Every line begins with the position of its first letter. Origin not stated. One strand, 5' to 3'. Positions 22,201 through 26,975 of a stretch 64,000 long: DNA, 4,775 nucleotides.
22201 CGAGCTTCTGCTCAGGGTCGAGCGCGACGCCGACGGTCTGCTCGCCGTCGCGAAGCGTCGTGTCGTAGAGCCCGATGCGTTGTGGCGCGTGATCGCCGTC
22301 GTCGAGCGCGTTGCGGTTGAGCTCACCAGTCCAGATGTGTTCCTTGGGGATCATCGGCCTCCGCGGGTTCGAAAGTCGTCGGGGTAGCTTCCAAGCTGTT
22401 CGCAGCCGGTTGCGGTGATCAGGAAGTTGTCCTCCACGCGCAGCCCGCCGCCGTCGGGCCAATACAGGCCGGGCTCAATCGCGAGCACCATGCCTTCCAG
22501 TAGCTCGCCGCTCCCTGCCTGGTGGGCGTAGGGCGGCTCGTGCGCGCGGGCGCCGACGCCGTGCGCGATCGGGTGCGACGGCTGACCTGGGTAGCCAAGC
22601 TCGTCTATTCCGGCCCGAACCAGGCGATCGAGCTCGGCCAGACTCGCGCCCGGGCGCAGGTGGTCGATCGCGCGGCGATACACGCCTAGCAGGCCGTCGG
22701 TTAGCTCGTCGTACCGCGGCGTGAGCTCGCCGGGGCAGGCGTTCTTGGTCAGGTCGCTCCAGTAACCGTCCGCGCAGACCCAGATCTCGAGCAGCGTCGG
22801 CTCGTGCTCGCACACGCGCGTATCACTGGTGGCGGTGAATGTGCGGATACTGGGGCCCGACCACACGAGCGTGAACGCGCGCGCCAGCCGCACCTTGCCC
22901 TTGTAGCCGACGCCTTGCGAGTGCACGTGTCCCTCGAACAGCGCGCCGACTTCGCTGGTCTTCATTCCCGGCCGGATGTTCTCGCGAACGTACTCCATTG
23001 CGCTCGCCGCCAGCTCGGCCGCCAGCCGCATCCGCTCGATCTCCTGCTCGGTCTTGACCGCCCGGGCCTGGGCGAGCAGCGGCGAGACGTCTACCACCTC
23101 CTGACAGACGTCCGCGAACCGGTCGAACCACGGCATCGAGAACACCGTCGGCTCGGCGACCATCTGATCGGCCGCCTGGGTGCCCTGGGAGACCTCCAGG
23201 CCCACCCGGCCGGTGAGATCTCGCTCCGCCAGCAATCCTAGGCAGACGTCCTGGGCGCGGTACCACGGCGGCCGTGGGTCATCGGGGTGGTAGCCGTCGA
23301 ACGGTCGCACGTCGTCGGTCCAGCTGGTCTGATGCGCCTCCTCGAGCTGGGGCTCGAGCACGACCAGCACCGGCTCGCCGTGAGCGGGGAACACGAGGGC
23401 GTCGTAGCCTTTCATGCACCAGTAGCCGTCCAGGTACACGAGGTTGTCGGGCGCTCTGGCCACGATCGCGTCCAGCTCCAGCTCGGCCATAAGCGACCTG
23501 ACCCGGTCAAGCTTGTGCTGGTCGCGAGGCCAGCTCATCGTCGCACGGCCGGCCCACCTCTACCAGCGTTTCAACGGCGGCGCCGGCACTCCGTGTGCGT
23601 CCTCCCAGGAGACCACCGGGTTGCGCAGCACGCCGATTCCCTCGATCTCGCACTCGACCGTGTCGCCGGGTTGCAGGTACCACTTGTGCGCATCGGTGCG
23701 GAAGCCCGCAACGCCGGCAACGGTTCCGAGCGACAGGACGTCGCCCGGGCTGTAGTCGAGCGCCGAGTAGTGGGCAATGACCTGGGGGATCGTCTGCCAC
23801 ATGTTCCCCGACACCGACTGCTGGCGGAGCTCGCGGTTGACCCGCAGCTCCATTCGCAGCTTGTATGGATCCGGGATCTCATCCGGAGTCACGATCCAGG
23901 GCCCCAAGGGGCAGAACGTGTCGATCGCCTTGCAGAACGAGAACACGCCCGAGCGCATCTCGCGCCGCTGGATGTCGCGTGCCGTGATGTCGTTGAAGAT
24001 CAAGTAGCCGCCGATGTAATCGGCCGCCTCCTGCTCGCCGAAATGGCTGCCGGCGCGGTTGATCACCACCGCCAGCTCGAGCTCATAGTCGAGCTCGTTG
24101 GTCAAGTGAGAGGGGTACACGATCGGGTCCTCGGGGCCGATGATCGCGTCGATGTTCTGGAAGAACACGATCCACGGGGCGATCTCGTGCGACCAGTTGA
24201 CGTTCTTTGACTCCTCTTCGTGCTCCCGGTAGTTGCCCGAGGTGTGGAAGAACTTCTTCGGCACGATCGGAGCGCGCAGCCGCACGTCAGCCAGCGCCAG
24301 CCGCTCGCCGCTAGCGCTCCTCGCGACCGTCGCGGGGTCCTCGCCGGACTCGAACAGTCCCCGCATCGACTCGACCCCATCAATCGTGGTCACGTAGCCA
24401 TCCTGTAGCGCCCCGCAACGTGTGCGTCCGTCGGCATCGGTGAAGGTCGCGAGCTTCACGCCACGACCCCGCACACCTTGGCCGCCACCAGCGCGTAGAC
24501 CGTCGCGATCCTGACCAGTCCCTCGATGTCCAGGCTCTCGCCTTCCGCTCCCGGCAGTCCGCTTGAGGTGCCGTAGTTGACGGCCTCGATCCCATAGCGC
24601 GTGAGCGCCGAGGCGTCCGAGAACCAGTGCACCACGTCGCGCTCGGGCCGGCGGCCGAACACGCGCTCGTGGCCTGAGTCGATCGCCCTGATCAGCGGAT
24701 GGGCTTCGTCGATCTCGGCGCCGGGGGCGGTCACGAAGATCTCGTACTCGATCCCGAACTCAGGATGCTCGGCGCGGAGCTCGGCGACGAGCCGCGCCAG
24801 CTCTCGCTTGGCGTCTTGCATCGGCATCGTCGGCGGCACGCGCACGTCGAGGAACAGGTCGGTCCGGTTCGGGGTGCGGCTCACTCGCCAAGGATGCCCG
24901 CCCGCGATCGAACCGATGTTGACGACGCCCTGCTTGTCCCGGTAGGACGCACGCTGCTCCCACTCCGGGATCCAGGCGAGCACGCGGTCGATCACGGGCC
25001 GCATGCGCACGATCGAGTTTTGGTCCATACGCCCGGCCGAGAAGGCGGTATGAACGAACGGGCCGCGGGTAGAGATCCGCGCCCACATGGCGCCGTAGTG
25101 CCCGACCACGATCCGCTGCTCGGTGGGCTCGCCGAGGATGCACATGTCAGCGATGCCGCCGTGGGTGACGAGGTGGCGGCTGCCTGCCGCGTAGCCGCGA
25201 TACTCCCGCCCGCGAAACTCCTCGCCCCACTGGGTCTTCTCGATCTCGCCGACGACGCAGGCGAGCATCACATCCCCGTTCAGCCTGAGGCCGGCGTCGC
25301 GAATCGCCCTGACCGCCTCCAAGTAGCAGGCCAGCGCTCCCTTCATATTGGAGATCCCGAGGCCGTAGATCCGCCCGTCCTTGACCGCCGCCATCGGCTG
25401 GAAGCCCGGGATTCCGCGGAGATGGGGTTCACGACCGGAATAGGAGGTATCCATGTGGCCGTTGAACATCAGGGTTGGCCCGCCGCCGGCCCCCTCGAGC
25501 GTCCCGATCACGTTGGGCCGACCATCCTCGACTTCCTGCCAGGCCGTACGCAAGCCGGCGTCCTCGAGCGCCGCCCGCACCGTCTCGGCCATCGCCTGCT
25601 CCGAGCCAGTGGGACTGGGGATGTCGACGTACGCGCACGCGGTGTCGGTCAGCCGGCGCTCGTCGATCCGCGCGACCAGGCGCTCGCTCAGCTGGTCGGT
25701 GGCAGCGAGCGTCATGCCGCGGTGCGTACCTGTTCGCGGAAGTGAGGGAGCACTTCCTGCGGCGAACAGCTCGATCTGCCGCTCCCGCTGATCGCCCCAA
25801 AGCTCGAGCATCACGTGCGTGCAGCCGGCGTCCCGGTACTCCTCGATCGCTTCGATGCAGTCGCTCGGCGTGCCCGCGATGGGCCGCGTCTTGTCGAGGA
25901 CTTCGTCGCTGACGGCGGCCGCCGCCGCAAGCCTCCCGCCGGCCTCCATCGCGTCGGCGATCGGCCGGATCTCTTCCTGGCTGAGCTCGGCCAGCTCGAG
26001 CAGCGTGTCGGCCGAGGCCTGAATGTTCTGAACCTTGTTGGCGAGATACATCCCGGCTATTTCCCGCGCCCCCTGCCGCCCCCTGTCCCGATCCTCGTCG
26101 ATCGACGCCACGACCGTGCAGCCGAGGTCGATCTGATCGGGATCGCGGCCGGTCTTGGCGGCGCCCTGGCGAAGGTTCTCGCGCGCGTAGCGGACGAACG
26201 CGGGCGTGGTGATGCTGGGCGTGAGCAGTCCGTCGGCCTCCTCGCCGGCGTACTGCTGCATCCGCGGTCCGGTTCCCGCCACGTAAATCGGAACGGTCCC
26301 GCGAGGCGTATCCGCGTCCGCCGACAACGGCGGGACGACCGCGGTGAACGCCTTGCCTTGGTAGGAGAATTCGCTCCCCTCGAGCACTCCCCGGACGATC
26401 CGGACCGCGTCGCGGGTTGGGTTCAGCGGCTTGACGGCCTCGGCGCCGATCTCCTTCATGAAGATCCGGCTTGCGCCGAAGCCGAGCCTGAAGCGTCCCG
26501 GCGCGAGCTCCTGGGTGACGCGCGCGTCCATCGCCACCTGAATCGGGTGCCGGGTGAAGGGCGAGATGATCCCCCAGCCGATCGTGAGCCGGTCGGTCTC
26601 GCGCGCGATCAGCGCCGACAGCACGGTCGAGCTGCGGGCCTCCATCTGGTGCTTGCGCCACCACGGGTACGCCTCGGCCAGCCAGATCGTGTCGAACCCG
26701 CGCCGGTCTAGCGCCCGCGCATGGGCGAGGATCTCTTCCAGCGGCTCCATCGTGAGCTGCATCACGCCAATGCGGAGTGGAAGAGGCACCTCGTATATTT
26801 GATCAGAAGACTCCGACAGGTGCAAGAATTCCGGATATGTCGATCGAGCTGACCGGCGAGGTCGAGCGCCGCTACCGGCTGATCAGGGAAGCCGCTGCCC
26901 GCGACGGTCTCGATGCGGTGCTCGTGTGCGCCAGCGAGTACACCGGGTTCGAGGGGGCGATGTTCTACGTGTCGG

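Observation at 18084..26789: LeuA-type synthase and tandem ketopantoate reductases inside a hydrolase operon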

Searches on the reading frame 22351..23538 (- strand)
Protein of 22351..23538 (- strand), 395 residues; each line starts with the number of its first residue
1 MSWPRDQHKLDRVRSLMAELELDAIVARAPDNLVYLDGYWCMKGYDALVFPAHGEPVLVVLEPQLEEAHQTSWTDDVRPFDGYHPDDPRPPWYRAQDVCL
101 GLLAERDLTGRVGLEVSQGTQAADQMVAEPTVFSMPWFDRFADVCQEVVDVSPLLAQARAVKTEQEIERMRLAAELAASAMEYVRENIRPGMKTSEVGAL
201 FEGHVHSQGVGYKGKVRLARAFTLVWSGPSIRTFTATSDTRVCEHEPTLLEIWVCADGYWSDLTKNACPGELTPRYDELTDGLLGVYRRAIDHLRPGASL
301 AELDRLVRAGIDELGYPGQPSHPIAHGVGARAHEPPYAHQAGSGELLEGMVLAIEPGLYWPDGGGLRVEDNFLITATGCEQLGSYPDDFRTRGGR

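Call 5: search_protein_families(library=pfam, proteins=[window:22351-23538:-])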
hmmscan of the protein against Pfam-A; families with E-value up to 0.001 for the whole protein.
window:22351-23538:- (395 aa): 2 families
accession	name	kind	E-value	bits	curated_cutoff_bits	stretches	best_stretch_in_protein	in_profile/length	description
PF00557.29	Peptidase_M24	-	6.4e-38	131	23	1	168-376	1-208/208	Metallopeptidase family M24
PF01321.24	Creatinase_N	-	1e-09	39.4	22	1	10-161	2-128/128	Creatinase/Prolidase N-terminal domain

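Call 6: search_protein_families(library=ncbifam, proteins=[window:22351-23538:-])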
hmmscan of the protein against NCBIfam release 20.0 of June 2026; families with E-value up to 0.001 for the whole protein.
window:22351-23538:- (395 aa): 14 families
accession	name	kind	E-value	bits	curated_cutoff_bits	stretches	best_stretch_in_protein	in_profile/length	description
NF040821.1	dipep_PepQ_Arch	equivalog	1.5e-35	122.8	630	1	147-382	108-338/346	Xaa-Pro dipeptidase PepQ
NF007310.0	PRK09795.1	equivalog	1.5e-28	99.7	393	1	152-387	118-353/361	aminopeptidase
NF038259.1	ectoine_DoeA_2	exception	2.2e-20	72.7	575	2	147-390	139-384/386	ectoine hydrolase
TIGR00500.1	met_pdase_I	equivalog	2e-16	60.3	171.35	2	250-357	92-202/247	type I methionyl aminopeptidase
NF008131.0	PRK10879.1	equivalog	5.3e-14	51.8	465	1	146-383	158-418/438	Xaa-Pro aminopeptidase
TIGR02993.1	ectoine_eutD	equivalog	6e-14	52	613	1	7-387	12-385/391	ectoine hydrolase DoeA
NF011173.0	PRK14575.1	equivalog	1.9e-11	43.6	850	1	147-389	164-402/406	putative peptidase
NF011720.0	PRK15173.1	subfamily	2.7e-11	43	420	1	147-389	101-339/343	peptidase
NF011174.0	PRK14576.1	subfamily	6.6e-10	38.4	487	1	147-390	163-402/405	putative endopeptidase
NF043017.1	DimsulpropLyDddP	equivalog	2.9e-08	32.9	600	1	147-388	191-439/443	dimethylsulfonioproprionate lyase DddP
NF008970.0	PRK12318.1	equivalog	4.7e-07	29.4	267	1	161-357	43-243/291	methionyl aminopeptidase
NF010133.0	PRK13607.1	equivalog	1.4e-06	27.4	339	0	152-311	152-305/443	Xaa-Pro dipeptidase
NF009533.0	PRK12897.1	equivalog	7.7e-06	25.4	488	1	160-356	3-202/248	type I methionyl aminopeptidase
NF005583.0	PRK07281.1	equivalog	0.0001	21.7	445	0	291-357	165-234/286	methionyl aminopeptidase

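Call 62: search_solved_structures(query=window:22351-23538:-, show_alignments=2)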
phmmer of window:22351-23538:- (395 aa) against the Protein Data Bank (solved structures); distinct sequences matched with E-value up to 0.001: 99 (the best 60 are shown).
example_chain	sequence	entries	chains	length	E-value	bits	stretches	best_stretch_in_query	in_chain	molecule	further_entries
1pv9_A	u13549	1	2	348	8.3e-29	104.2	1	146-382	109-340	Xaa-Pro dipeptidase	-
1wy2_A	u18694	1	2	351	3.2e-28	102.3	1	147-382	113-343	Xaa-Pro dipeptidase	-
5cdl_A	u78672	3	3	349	2.8e-26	95.9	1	152-383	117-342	Proline dipeptidase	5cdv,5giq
5giu_A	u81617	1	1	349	3.2e-26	95.7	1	152-383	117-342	Proline dipeptidase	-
3q6d_A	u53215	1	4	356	3.9e-26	95.4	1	145-387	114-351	Proline dipeptidase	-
5cnx_A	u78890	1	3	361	6e-25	91.5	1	157-387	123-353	Aminopeptidase YpdF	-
7k3u_A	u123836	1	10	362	3.2e-24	89.1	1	147-382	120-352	Aminopeptidase P family protein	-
7n02_A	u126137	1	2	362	3.5e-24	89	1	147-382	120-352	Aminopeptidase P family protein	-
6xmr_A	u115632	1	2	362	4.3e-24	88.7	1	147-382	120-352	Aminopeptidase P family protein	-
4zng_C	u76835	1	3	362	4.5e-24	88.6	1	147-382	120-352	Prolidase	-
2zsg_A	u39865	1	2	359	1.2e-21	80.6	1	146-386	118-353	Aminopeptidase P, putative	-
4ege_A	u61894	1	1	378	5.9e-20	75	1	133-388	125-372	Dipeptidase PepE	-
6twk_A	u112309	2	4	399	5.4e-17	65.3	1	9-388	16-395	Ectoine hydrolase DoeA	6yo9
6twj_A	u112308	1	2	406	5.8e-17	65.2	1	9-388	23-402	Ectoine hydrolase DoeA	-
1wn1_A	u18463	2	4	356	9.4e-17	64.5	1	151-375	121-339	dipeptidase | 356aa long hypothetical dipeptidase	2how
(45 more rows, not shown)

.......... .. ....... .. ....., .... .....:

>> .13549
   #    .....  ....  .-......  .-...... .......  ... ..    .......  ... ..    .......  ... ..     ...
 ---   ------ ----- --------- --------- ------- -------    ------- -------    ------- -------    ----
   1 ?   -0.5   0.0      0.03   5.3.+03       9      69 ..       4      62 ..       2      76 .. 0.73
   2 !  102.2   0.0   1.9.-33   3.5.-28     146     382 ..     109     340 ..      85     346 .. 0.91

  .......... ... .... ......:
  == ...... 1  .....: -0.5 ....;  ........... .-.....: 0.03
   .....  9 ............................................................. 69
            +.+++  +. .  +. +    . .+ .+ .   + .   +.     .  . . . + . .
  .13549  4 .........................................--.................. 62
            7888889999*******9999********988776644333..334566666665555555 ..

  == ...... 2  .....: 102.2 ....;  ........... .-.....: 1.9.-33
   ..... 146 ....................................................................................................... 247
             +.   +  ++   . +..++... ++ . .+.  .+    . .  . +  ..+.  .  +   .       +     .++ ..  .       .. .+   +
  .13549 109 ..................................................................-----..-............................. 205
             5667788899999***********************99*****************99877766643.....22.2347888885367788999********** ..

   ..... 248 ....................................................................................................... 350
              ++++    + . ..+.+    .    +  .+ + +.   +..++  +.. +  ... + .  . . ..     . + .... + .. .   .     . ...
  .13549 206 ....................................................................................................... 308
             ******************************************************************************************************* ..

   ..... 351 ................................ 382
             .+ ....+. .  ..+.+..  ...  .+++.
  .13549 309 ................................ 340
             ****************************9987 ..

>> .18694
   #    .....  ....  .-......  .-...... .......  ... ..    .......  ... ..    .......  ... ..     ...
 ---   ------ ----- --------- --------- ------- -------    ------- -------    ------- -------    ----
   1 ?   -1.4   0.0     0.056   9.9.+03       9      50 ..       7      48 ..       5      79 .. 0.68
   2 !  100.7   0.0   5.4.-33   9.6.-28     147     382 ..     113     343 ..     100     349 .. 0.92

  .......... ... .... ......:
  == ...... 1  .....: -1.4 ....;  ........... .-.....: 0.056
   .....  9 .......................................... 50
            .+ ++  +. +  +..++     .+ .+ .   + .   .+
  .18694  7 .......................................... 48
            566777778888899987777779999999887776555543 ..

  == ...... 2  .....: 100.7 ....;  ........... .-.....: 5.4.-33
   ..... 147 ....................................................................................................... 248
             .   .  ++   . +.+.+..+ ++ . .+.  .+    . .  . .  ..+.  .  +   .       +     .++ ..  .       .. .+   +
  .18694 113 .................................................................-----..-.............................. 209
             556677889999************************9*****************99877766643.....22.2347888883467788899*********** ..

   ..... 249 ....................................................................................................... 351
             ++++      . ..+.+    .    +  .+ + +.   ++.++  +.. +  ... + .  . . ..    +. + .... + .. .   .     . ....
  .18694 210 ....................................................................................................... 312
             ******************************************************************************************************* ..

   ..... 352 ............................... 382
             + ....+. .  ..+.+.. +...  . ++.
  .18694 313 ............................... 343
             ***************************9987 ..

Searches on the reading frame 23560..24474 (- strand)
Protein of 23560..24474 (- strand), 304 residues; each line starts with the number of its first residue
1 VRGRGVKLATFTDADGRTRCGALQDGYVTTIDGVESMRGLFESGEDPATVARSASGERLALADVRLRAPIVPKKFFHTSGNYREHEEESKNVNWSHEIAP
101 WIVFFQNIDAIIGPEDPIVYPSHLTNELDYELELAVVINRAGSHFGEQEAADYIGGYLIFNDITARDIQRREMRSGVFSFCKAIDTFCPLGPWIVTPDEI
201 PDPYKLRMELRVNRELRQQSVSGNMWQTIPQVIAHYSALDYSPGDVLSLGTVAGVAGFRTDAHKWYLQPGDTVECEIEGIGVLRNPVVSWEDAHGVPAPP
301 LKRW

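Call 5: search_protein_families(library=pfam, proteins=[window:23560-24474:-])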
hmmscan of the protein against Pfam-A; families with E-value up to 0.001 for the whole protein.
window:23560-24474:- (304 aa): 2 families
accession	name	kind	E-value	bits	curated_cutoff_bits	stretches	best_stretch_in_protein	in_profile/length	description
PF01557.24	FAA_hydrolase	-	1.5e-67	227.9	23.9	1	75-288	2-214/214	Fumarylacetoacetate (FAA) hydrolase C-terminal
PF10370.14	Rv2993c-like_N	-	2.8e-05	25.3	21.3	1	7-69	2-50/50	Rv2993c-like, N-terminal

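Call 6: search_protein_families(library=ncbifam, proteins=[window:23560-24474:-])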
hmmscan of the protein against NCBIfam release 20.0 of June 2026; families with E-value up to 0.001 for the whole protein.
window:23560-24474:- (304 aa): 7 families
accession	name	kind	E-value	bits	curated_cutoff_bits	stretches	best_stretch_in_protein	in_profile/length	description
NF053535.1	DhyDRhmHlse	equivalog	2.3e-41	142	500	1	64-292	61-283/284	2,4-didehydro-3-deoxy-L-rhamnonate hydrolase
TIGR02303.1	HpaG-C-term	equivalog_domain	1.3e-37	129.6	276.4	1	51-289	21-244/245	4-hydroxyphenylacetate degradation bifunctional isomerase/decarboxylase, C-terminal subunit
NF011750.0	PRK15203.1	equivalog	4e-25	88.5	811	1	79-293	229-428/429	4-hydroxyphenylacetate degradation bifunctional isomerase/decarboxylase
TIGR02305.1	HpaG-N-term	equivalog_domain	1.7e-22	79.9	228.65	1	102-287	34-205/205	4-hydroxyphenylacetate degradation bifunctional isomerase/decarboxylase, N-terminal subunit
NF007967.0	PRK10691.1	equivalog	8.9e-20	71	201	1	79-259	23-200/219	fumarylacetoacetate hydrolase family protein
NF009399.0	PRK12764.1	equivalog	2.3e-14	53.3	444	1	125-280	68-212/501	fumarylacetoacetate hydrolase family protein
TIGR01266.1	fum_ac_acetase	equivalog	1.9e-10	40.2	375.3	1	125-205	194-274/420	fumarylacetoacetase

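Call 63: search_solved_structures(query=window:23560-24459:-, show_alignments=2)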
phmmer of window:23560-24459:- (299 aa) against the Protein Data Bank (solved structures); distinct sequences matched with E-value up to 0.001: 32.
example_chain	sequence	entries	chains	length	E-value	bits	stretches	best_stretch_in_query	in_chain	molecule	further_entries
8sky_A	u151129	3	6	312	9.5e-37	130.1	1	54-282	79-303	Fumarylacetoacetate hydrolase family protein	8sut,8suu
6iym_A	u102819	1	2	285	1.4e-36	129.6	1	57-284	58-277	5-oxopent-3-ene-1,2,5-tricarboxylate decarboxylase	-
1gtt_A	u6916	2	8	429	1.3e-34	123.1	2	76-288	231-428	4-HYDROXYPHENYLACETATE DEGRADATION BIFUNCTIONAL ISOMERASE/DECARBOXYLASE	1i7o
4pfz_A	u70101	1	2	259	2.9e-34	122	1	50-283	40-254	5-carboxymethyl-2-hydroxymuconate delta-isomerase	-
3qdf_A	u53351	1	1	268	8.2e-33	117.2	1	48-283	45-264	2-hydroxyhepta-2,4-diene-1,7-dioate isomerase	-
3rr6_A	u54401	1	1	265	2.1e-32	115.8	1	36-283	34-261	Putative uncharacterized protein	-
8gsr_A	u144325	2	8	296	4.9e-32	114.6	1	69-286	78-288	L-2,4-diketo-3-deoxyrhamnonate hydrolase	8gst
4dbf_A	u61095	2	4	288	4.7e-29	104.8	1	49-283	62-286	2-HYDROXYHEPTA-2,4-DIENE-1,7-DIOATE ISOMERASE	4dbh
3r6o_A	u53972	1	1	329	1.1e-28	103.7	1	50-283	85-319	2-hydroxyhepta-2,4-diene-1, 7-dioateisomerase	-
6j57_A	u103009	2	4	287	2.4e-27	99.2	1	2-284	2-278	Predicted 2-keto-4-pentenoate hydratase/2-oxohepta-3-ene-1,7-dioic acid hydratase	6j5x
1wzo_A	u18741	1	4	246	5.6e-27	98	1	50-282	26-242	HpcE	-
6v77_A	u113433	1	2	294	8.5e-27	97.4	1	61-289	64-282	Putative HpcE protein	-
6jvv_A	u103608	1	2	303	1.5e-26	96.6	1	52-251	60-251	maleylpyruvate hydrolase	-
6jvw_A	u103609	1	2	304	1.5e-26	96.6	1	52-251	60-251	maleylpyruvate hydrolase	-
6fog_A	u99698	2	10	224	8.1e-25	90.9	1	75-253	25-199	Acylpyruvase FAHD1, mitochondrial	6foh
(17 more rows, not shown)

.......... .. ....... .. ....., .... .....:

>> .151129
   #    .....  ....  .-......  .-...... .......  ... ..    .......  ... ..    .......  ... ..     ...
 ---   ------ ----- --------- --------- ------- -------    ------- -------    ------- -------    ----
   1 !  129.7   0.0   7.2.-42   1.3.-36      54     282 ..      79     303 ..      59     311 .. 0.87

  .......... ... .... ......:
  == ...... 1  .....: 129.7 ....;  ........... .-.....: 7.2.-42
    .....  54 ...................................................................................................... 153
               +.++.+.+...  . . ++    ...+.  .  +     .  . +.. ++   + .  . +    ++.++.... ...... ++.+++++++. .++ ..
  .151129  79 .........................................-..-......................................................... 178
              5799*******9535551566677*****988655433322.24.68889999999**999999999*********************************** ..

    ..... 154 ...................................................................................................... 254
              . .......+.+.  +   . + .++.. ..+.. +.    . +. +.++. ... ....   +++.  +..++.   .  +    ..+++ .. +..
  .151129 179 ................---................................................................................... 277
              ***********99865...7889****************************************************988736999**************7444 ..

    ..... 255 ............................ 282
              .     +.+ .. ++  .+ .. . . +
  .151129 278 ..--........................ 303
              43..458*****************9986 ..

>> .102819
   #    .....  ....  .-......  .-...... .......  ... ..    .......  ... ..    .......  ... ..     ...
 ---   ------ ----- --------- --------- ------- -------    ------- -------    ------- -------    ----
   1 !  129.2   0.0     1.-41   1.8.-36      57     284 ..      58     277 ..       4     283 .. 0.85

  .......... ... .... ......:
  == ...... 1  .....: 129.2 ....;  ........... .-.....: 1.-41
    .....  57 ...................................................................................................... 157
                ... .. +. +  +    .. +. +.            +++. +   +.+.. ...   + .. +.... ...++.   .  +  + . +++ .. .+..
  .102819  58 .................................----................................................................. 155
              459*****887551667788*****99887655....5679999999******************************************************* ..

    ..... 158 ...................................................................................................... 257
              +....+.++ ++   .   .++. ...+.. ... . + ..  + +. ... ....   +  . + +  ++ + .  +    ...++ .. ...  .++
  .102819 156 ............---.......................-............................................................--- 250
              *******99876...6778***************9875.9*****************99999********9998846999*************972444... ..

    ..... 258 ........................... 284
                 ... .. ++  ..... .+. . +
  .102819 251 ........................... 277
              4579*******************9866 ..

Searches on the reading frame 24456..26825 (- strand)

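Call 5: search_protein_families(library=pfam, proteins=[window:24456-26825:-])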
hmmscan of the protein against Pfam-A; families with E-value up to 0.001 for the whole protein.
window:24456-26825:- (789 aa): 3 families
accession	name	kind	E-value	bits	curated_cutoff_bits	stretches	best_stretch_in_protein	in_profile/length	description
PF00296.26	Bac_luciferase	-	7.2e-56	190.3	27.9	1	16-337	8-314/314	Luciferase-like monooxygenase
PF01546.33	Peptidase_M20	-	3.4e-17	63.5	24.6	1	453-781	1-204/206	Peptidase family M20/M25/M40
PF07687.19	M20_dimer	-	6.3e-06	26.5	21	1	574-684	1-103/107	Peptidase dimerisation domain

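Call 6: search_protein_families(library=ncbifam, proteins=[window:24456-26825:-])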
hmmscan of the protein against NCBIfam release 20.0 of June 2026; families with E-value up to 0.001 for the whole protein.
window:24456-26825:- (789 aa): 62 families (the best 25 are shown)
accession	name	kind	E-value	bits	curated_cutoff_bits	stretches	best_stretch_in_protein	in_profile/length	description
TIGR01910.1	DapE-ArgE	subfamily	6.3e-47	160.6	217.6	1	399-776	7-373/373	ArgE/DapE family deacylase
TIGR03555.1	F420_mer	equivalog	3.3e-42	145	348.7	1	24-353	6-318/325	5,10-methylenetetrahydromethanopterin reductase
NF002619.0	PRK02271.1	equivalog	3.4e-42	144.9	276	1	26-352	10-318/329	5,10-methylenetetrahydromethanopterin reductase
TIGR04024.1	F420_NP1902A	hypoth_equivalog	1.3e-38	132.6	345.4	1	26-333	11-302/330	TIGR04024 family LLM class F420-dependent oxidoreductase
NF005306.0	PRK06837.1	subfamily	2.2e-37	128.9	376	1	427-787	74-424/427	ArgE/DapE family deacylase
NF005373.0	PRK06915.1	equivalog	1.2e-29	103.6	428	1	434-787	78-420/422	peptidase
TIGR03564.1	F420_MSMEG_4879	subfamily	7.6e-29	101.1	234.25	1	32-260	1-218/265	TIGR03564 family F420-dependent LLM class oxidoreductase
NF006400.0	PRK08651.1-3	equivalog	1.7e-28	99.6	374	1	437-784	71-406/410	succinyl-diaminopimelate desuccinylase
TIGR03841.1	F420_Rv3093c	subfamily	4.3e-28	98.6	213.65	1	27-340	7-294/298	LLM class F420-dependent oxidoreductase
TIGR01892.1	AcOrn-deacetyl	equivalog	1.2e-27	96.9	297.7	1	408-754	16-337/365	acetylornithine deacetylase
TIGR03857.1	F420_MSMEG_2249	hypoth_equivalog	1.7e-27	96.5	218.4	1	30-340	14-321/329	TIGR03857 family LLM class F420-dependent oxidoreductase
TIGR03559.1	F420_Rv3520c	subfamily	1.2e-26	93.6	335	1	25-340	8-324/325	LLM class F420-dependent oxidoreductase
NF006365.0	PRK08588.1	subfamily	7e-25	88.1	289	1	400-769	17-365/383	succinyl-diaminopimelate desuccinylase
NF009558.0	PRK13013.1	equivalog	4.4e-24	84.9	428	1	435-783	72-422/429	acetylornithine deacetylase/succinyl-diaminopimelate desuccinylase family protein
NF003474.0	PRK05111.1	equivalog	7.7e-24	84.3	460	1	408-717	31-319/383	acetylornithine deacetylase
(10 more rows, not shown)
